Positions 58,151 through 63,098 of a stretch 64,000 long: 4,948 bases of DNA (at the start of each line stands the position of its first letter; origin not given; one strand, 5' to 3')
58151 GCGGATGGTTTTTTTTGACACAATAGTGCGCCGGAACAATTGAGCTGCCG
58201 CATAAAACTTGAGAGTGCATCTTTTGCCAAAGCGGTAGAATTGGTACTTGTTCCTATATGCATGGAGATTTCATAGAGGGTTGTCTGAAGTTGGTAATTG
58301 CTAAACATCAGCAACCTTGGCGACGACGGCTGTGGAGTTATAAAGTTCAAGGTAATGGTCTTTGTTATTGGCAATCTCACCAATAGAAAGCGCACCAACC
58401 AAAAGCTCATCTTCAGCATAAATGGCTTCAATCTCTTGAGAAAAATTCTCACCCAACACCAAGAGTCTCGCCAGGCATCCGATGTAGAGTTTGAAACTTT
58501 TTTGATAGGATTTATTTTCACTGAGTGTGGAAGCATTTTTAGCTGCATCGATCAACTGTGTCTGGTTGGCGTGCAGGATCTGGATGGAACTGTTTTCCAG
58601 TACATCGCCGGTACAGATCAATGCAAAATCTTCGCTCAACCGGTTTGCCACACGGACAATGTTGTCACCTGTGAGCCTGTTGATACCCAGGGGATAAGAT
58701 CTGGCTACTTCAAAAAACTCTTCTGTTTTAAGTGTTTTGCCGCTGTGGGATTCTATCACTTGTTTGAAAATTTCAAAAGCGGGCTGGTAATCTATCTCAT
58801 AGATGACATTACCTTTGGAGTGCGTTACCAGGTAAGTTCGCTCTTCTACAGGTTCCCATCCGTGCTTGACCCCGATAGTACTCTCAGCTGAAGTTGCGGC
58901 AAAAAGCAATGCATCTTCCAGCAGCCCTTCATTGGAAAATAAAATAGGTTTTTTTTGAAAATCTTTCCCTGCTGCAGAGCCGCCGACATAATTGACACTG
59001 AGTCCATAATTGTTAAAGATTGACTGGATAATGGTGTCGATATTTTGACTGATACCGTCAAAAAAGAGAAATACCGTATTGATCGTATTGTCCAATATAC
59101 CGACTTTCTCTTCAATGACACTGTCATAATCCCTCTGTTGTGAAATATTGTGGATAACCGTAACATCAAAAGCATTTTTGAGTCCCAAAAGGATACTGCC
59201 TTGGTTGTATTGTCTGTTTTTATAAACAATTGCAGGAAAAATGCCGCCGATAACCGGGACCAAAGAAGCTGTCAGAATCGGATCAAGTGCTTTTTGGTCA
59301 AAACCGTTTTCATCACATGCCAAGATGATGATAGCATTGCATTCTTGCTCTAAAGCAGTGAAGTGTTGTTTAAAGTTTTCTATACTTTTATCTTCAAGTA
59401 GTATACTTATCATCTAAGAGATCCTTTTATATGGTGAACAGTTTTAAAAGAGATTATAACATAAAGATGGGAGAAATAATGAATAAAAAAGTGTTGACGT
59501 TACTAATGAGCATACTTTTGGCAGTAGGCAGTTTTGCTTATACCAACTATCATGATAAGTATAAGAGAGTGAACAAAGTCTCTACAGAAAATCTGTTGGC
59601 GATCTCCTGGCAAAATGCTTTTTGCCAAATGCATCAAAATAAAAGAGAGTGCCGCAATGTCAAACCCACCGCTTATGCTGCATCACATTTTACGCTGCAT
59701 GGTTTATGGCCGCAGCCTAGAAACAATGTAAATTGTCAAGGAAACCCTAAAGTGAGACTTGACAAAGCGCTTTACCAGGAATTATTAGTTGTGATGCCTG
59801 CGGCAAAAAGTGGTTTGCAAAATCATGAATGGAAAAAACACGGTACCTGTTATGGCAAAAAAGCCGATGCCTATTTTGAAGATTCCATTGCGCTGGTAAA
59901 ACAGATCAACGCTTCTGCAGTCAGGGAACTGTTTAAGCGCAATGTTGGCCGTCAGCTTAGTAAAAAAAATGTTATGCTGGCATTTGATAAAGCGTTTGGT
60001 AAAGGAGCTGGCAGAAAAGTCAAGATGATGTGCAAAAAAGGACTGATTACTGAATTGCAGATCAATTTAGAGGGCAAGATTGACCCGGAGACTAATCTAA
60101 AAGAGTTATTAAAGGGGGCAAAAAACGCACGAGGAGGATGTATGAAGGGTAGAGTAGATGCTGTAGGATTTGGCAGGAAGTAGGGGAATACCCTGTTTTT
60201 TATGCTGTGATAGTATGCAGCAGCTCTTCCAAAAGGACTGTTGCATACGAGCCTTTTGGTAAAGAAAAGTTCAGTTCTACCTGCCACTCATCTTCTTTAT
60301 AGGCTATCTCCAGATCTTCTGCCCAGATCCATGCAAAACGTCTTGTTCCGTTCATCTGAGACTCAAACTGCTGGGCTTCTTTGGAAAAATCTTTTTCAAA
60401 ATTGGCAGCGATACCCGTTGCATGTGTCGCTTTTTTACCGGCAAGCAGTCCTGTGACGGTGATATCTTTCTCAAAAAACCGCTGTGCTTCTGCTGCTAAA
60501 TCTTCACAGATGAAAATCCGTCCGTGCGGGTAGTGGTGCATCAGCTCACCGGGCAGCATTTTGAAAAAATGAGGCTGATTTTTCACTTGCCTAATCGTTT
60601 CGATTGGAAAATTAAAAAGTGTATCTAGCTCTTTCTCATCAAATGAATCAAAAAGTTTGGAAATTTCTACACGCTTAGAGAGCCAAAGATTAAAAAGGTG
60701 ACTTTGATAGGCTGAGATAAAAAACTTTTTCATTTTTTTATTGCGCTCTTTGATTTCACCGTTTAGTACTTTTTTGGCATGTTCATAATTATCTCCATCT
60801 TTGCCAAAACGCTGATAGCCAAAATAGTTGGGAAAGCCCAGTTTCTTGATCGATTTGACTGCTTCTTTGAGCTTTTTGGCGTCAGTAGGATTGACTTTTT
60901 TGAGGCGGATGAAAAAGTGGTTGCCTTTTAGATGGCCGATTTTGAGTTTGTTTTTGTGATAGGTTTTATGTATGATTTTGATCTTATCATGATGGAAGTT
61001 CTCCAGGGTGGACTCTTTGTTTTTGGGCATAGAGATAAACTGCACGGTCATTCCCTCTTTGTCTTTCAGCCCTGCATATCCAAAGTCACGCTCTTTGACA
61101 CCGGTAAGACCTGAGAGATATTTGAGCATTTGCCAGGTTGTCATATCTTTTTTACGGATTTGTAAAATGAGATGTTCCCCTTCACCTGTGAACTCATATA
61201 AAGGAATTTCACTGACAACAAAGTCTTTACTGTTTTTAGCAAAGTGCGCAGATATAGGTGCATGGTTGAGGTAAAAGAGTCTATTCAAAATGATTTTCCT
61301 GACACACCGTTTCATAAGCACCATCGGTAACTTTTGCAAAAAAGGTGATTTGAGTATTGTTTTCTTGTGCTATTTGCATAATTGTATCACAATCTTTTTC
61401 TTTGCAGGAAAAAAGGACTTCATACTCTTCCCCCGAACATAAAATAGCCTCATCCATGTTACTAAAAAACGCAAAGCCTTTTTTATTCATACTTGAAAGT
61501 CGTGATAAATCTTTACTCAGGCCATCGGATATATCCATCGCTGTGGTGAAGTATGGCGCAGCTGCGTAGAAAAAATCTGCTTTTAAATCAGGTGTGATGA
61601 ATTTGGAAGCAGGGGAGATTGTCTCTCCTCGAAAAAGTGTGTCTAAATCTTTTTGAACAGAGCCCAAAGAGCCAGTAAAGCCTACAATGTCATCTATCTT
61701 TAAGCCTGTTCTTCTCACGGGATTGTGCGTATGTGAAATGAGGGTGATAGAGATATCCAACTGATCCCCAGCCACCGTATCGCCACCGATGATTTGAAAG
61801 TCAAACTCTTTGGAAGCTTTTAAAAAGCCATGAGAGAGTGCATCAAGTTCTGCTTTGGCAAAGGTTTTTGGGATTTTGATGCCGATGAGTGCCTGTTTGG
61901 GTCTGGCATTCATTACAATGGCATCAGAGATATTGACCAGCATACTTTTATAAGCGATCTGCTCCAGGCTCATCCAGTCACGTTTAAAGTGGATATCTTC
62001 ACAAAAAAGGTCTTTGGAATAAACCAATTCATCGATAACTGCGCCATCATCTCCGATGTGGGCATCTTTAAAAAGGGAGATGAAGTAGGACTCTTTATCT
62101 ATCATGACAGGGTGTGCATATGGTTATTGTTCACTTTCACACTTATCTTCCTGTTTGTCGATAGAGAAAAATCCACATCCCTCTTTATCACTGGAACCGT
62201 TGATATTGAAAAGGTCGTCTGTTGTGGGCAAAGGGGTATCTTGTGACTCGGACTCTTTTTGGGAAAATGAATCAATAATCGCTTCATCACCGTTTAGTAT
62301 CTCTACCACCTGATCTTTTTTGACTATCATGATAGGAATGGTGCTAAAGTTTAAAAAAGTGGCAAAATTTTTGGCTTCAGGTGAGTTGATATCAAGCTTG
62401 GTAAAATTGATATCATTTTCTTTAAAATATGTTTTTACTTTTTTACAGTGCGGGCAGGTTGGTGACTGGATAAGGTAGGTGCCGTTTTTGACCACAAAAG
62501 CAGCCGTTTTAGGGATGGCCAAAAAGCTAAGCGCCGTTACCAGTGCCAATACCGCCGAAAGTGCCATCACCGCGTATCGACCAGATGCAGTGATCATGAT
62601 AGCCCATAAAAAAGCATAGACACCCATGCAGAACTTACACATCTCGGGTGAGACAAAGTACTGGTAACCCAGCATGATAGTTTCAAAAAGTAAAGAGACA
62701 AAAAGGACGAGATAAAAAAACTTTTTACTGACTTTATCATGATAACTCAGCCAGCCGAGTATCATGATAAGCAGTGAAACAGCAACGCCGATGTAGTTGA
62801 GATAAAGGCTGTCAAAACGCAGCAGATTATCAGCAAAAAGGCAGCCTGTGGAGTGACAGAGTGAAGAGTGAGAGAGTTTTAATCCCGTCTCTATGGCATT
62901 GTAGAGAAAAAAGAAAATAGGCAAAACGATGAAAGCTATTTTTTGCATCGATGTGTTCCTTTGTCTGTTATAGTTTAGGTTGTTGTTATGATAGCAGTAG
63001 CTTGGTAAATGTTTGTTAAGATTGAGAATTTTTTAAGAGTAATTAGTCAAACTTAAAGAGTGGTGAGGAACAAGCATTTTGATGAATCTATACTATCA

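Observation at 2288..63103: Highly iterated palindrome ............: 36 exact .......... copies in 64 kb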

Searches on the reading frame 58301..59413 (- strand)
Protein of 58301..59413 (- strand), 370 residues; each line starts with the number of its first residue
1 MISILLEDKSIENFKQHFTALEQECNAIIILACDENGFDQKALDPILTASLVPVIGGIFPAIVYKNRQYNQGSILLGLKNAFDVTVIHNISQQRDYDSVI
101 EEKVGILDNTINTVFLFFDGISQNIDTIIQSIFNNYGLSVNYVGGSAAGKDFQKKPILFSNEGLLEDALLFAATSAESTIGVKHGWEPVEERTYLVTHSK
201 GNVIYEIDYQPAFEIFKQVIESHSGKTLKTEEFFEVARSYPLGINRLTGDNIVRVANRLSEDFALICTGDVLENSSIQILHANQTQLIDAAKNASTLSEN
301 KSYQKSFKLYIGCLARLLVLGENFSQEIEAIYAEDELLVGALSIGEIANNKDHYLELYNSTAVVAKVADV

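Call 39: search_protein_families(library=pfam, proteins=[window:58301-59413:-], max_evalue=0.000001)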
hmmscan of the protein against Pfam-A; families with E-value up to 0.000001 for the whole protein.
window:58301-59413:- (370 aa): 2 families
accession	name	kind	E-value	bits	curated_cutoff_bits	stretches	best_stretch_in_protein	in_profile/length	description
PF08495.15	FIST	-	2.1e-22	80.4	23.2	1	29-209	3-188/189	FIST N domain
PF10442.14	FIST_C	-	1.7e-16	61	28.5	1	212-349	1-131/131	FIST C domain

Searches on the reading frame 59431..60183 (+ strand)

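Call 39: search_protein_families(library=pfam, proteins=[window:59431-60183:+], max_evalue=0.000001)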
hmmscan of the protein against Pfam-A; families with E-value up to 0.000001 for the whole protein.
window:59431-60183:+ (250 aa): 1 family
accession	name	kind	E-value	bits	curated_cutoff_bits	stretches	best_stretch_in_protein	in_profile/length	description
PF00445.23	Ribonuclease_T2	-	2.1e-21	77.3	26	1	55-212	5-177/188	Ribonuclease T2 family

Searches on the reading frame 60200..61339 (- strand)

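Call 39: search_protein_families(library=pfam, proteins=[window:60200-61339:-], max_evalue=0.000001)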
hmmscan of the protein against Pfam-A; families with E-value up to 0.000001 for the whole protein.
window:60200-61339:- (379 aa): 1 family
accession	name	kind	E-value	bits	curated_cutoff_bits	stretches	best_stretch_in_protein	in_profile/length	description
PF01142.23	TruD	-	1.2e-63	215.9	27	2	21-198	6-191/412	tRNA pseudouridine synthase D (TruD)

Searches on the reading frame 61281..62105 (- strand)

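Call 39: search_protein_families(library=pfam, proteins=[window:61281-62105:-], max_evalue=0.000001)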
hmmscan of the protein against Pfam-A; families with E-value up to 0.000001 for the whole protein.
window:61281-62105:- (274 aa): 1 family
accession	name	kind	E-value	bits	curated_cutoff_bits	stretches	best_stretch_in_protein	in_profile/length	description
PF00586.29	AIRS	-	1.4e-17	64.6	24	1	18-123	1-109/112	AIR synthase related protein, N-terminal domain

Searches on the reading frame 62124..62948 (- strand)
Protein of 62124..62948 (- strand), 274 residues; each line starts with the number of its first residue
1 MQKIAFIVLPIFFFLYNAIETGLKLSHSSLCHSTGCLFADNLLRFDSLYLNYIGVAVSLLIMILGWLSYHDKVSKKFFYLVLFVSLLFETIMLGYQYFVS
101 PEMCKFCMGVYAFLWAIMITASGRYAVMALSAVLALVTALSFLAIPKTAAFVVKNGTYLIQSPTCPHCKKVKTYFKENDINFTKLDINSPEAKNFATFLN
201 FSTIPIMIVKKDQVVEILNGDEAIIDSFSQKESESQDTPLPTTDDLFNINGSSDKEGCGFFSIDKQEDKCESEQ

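Call 39: search_protein_families(library=pfam, proteins=[window:62124-62948:-], max_evalue=0.000001)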
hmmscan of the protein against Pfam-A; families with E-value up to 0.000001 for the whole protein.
window:62124-62948:- (274 aa): 1 family
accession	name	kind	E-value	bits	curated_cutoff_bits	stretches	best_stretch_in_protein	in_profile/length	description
PF00462.30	Glutaredoxin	-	8.8e-08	32.7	22.9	0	160-209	4-55/60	Glutaredoxin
